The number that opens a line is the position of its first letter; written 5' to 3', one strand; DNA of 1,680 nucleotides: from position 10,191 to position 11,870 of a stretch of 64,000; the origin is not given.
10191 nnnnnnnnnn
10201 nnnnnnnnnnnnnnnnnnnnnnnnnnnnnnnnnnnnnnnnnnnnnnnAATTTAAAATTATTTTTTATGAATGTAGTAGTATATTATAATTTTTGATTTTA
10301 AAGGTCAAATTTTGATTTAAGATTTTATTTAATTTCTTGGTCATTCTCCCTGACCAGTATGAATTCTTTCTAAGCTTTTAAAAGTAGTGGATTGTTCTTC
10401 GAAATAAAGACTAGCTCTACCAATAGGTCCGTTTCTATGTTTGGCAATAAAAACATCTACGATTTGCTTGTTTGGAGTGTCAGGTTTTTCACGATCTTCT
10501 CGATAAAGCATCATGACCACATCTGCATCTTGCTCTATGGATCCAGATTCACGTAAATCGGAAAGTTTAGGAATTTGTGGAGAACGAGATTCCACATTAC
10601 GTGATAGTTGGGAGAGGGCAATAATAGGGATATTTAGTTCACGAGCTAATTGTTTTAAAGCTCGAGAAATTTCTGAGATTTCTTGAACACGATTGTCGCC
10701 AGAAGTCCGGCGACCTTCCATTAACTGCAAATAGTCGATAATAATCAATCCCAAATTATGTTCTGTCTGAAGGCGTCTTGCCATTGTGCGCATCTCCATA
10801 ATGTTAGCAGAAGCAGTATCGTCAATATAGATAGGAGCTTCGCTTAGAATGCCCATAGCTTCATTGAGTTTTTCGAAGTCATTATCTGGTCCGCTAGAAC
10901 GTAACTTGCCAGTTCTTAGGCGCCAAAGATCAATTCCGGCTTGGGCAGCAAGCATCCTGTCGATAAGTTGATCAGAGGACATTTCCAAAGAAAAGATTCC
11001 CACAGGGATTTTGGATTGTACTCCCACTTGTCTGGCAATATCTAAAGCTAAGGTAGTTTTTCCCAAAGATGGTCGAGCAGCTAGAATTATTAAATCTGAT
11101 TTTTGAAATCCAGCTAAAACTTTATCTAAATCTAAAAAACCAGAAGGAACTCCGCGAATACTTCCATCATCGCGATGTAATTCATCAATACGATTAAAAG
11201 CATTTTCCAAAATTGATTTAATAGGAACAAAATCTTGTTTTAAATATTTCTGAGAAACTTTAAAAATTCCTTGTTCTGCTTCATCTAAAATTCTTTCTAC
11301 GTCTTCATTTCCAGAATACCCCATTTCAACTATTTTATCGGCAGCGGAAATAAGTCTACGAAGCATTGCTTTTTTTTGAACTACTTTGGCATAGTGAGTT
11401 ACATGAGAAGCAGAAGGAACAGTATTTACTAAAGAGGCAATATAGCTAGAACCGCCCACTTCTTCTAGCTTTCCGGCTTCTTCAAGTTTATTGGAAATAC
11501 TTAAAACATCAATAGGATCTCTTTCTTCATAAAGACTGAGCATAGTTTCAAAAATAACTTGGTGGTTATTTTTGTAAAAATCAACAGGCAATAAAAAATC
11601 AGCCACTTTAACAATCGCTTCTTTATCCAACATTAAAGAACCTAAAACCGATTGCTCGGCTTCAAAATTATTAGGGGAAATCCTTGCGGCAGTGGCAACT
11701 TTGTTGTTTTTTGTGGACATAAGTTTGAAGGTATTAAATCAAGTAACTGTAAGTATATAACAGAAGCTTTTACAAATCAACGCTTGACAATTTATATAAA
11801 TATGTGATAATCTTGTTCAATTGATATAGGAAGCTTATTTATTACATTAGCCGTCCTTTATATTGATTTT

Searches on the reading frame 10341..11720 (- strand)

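Call 61: search_protein_families(library=pfam, max_evalue=0.00001, proteins=[window:10341-11720:-])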
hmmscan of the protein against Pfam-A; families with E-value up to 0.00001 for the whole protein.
window:10341-11720:- (459 aa): 3 families
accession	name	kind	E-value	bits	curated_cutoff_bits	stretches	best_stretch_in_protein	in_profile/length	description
PF03796.21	DnaB_C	-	3e-103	345.1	27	1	190-448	1-254/255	DnaB-like helicase C terminal domain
PF00772.26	DnaB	-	2e-34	118.1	23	1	15-115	2-102/103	DnaB-like helicase N terminal domain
PF13481.12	AAA_25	-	2.7e-13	50.4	27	1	197-372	21-190/195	AAA domain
